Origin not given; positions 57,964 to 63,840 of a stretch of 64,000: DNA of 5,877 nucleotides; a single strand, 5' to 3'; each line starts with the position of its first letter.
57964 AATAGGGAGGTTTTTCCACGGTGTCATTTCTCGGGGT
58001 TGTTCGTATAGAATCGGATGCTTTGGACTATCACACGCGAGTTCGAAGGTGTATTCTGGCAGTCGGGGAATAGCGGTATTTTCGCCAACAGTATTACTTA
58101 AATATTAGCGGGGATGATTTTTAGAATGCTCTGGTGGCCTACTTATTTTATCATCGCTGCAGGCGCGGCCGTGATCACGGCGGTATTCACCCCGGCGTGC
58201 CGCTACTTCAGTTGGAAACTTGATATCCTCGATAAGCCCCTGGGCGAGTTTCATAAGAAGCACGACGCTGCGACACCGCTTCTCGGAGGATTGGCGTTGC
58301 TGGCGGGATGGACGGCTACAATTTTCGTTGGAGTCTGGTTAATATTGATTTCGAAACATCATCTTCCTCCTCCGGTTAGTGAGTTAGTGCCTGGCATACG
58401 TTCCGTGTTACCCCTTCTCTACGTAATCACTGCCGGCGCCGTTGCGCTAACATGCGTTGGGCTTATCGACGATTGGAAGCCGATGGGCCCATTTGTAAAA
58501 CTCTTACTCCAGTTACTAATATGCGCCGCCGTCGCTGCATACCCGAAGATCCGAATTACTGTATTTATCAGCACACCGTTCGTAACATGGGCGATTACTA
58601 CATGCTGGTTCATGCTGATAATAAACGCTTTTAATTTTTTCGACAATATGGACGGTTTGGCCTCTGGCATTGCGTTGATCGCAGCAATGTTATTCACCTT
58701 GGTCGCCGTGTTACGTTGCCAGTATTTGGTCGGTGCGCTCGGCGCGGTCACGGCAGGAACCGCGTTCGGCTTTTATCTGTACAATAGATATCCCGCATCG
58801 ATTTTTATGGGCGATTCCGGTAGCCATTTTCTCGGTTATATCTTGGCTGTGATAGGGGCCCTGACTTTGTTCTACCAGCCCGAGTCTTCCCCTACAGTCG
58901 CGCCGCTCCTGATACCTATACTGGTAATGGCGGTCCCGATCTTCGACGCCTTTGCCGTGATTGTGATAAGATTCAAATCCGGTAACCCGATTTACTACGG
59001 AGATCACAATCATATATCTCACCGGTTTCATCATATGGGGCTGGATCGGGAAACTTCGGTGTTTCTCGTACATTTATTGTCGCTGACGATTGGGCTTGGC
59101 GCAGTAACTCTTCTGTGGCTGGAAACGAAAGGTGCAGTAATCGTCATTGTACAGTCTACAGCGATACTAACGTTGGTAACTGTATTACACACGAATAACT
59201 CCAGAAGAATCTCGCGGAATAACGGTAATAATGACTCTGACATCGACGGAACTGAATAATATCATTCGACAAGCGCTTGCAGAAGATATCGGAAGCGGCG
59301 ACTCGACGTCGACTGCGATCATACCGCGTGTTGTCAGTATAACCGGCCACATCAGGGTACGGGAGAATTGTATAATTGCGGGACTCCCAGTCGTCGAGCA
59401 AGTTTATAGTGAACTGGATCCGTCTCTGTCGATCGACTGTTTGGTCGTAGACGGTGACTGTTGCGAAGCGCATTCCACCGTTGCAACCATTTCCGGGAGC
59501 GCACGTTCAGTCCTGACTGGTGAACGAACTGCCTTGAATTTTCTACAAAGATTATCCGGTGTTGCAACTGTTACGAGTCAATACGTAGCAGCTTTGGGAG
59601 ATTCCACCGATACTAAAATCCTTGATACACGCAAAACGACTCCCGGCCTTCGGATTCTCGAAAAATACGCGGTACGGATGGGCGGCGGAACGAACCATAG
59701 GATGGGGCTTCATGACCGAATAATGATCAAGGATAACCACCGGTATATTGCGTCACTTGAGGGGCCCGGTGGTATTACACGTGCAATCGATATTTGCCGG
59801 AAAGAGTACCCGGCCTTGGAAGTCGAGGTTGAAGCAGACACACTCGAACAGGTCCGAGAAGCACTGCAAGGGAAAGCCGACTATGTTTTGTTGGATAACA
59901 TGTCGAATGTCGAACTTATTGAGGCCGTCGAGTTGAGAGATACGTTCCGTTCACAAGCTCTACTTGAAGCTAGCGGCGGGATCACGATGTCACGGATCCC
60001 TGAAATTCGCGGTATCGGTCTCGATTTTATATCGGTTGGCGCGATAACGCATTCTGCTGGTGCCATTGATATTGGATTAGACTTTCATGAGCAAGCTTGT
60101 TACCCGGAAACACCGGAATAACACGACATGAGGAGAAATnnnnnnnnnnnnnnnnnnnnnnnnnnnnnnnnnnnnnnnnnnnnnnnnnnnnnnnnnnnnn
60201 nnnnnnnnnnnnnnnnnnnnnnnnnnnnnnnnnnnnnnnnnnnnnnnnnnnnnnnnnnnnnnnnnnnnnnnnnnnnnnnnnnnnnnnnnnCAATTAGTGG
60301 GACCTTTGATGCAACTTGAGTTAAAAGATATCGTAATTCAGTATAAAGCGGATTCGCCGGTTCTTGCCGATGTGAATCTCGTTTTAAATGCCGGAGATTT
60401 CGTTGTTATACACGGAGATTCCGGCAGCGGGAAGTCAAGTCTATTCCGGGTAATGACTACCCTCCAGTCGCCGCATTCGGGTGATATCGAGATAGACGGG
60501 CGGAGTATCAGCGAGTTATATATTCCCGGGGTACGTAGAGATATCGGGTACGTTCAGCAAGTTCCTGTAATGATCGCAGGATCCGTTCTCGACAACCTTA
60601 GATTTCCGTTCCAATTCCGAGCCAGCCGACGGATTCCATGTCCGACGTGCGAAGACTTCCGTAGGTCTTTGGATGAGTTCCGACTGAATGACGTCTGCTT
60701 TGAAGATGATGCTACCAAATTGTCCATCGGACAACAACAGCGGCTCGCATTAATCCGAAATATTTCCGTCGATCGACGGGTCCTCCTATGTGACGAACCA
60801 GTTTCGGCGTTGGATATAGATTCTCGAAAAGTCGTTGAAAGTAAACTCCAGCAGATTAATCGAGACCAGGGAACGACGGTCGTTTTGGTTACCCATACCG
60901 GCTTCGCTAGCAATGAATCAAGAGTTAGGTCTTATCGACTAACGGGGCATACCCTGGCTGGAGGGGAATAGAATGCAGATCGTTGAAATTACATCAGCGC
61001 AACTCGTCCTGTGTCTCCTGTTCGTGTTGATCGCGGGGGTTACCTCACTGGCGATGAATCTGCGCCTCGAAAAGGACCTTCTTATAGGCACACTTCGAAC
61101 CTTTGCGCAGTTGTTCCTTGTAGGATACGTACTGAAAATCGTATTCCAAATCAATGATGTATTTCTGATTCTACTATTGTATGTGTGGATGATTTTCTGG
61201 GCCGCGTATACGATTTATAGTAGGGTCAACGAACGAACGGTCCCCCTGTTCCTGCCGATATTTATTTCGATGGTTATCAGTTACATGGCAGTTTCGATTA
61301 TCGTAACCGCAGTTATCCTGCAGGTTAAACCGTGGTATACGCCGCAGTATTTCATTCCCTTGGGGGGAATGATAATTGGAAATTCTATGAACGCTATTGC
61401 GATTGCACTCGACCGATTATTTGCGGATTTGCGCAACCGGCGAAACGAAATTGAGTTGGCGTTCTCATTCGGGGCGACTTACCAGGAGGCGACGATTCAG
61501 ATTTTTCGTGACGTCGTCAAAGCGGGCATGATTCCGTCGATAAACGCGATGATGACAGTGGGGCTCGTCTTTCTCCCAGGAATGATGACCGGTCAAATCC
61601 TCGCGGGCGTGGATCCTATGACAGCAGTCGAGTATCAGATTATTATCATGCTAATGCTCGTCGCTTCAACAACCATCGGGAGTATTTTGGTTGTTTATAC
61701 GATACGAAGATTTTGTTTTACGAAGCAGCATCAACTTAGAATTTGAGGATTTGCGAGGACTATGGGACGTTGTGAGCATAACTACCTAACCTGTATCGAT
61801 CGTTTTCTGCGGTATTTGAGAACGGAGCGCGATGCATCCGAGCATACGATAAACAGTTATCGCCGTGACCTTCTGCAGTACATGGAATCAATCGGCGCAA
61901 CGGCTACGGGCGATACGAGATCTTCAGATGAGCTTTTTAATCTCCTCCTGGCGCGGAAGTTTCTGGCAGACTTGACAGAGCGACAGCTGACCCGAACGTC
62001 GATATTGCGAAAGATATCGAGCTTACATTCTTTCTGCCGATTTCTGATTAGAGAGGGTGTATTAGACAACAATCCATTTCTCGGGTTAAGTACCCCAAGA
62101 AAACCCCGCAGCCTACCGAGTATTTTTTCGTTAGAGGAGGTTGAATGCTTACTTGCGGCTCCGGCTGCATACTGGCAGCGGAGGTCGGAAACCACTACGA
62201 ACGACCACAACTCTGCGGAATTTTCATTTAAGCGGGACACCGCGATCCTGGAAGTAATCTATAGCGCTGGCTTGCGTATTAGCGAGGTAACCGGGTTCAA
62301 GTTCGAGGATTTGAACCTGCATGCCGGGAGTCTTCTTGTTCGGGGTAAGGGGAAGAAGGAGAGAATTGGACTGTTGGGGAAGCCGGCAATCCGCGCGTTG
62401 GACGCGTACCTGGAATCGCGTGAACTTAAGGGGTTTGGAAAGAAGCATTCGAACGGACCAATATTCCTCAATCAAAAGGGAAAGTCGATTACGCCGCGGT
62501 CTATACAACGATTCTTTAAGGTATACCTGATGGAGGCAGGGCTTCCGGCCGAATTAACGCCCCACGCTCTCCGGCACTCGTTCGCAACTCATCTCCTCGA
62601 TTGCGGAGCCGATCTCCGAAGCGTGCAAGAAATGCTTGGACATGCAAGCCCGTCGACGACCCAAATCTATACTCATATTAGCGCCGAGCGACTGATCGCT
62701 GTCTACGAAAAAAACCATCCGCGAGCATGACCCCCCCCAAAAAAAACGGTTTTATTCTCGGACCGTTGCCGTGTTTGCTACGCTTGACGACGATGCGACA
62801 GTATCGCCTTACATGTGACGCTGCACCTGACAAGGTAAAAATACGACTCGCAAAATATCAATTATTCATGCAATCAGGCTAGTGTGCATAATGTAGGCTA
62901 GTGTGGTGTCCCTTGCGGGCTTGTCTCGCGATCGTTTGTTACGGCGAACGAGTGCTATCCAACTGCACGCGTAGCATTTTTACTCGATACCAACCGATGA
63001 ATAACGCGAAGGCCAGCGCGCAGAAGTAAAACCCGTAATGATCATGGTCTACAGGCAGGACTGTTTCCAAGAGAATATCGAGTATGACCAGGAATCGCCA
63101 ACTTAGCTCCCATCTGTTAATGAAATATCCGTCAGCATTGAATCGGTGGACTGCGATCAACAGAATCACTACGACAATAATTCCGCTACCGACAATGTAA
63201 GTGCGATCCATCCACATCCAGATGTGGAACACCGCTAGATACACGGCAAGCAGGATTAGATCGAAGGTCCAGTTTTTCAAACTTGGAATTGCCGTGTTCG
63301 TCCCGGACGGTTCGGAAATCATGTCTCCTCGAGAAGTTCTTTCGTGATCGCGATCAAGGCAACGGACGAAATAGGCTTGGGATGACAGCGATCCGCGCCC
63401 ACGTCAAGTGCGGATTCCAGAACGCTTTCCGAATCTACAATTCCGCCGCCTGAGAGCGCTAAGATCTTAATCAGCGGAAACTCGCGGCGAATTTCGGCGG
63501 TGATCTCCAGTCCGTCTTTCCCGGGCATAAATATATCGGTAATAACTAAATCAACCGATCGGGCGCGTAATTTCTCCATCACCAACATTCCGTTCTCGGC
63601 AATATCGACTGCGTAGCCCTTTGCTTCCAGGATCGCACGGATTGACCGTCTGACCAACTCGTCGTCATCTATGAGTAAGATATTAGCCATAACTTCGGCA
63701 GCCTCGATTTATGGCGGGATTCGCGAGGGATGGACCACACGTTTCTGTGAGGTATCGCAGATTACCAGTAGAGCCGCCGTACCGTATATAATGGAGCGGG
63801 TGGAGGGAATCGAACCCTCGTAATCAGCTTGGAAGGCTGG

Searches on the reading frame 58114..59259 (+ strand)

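Call 49: search_protein_families(library=pfam, proteins=[window:58114-59259:+], max_evalue=0.00001)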
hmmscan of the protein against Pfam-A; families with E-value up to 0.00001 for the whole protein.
window:58114-59259:+ (381 aa): 1 family
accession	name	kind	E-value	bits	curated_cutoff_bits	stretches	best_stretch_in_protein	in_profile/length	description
PF00953.26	Glycos_transf_4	-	8e-30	104.4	27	1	104-247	3-155/160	Glycosyl transferase family 4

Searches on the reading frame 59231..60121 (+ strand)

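Call 20: search_protein_families(library=pfam, proteins=[window:59231-60121:+])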
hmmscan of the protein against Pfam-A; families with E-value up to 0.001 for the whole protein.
window:59231-60121:+ (296 aa): 2 families
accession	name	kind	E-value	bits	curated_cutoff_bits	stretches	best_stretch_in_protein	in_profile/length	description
PF01729.25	QRPTase_C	-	8e-54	182.3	23.1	1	111-284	1-169/169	Quinolinate phosphoribosyl transferase, C-terminal domain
PF02749.22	QRPTase_N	-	3.2e-18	66.2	27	1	24-109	1-82/82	Quinolinate phosphoribosyl transferase, N-terminal domain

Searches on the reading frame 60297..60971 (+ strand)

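Call 20: search_protein_families(library=pfam, proteins=[window:60297-60971:+])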
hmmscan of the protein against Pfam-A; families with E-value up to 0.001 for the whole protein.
window:60297-60971:+ (224 aa): 2 families
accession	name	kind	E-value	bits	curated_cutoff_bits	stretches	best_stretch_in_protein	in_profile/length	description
PF00005.33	ABC_tran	-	4.4e-26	92.5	25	1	23-169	1-136/137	ABC transporter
PF13304.12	AAA_21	-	0.00038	21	27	0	35-114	1-83/304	AAA domain, putative AbiEii toxin, Type IV TA system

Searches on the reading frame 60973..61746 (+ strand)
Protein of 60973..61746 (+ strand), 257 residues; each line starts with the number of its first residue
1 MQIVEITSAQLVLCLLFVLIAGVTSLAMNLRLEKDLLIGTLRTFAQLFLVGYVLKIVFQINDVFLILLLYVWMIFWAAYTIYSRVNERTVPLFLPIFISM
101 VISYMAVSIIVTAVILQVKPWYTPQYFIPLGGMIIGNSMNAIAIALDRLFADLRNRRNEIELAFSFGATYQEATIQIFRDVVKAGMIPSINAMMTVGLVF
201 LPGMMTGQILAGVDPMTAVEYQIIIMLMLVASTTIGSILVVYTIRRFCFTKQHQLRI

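Call 49: search_protein_families(library=pfam, proteins=[window:60973-61746:+], max_evalue=0.00001)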
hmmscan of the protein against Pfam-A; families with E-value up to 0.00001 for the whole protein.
window:60973-61746:+ (257 aa): 1 family
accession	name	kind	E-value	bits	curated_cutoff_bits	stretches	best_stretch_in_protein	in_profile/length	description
PF03649.18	UPF0014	-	2.2e-88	296.1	22.6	1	9-249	2-242/242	Uncharacterised protein family (UPF0014)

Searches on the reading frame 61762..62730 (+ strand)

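Call 49: search_protein_families(library=pfam, proteins=[window:61762-62730:+], max_evalue=0.00001)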
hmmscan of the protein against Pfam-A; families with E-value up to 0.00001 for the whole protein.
window:61762-62730:+ (322 aa): 2 families
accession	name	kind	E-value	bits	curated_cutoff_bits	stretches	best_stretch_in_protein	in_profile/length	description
PF00589.27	Phage_integrase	-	1.9e-38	132.4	27.1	1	157-309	22-171/172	Phage integrase family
PF02899.23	Phage_int_SAM_1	-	4.7e-16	59.3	22.3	1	12-99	1-83/83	Phage integrase, N-terminal SAM-like domain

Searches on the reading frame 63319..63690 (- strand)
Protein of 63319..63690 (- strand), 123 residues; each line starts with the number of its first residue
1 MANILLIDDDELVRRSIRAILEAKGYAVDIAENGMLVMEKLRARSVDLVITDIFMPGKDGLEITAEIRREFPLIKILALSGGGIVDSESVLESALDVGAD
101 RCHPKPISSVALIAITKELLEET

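Call 49: search_protein_families(library=pfam, proteins=[window:63319-63690:-], max_evalue=0.00001)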
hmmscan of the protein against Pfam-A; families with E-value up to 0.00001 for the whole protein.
window:63319-63690:- (123 aa): 1 family
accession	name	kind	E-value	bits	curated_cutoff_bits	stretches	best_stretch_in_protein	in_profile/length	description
PF00072.30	Response_reg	-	1e-23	84.1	30.2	1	4-115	1-109/111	Response regulator receiver domain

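Call 78: find_encoding_contigs(protein=window:63319-63690:-, flank=10000, max_places=4)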
Protein window:63319-63690:- (123 aa): 1 contig read that carries it; 1 place shown.
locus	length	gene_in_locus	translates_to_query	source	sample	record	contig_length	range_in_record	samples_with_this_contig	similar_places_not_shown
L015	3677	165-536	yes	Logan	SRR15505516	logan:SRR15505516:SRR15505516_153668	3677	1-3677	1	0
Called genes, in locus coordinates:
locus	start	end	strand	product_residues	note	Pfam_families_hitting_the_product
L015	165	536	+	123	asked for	PF00072:Response_reg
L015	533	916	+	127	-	-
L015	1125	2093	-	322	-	PF02899:Phage_int_SAM_1, PF00589:Phage_integrase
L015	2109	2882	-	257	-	PF03649:UPF0014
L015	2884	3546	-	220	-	PF00005:ABC_tran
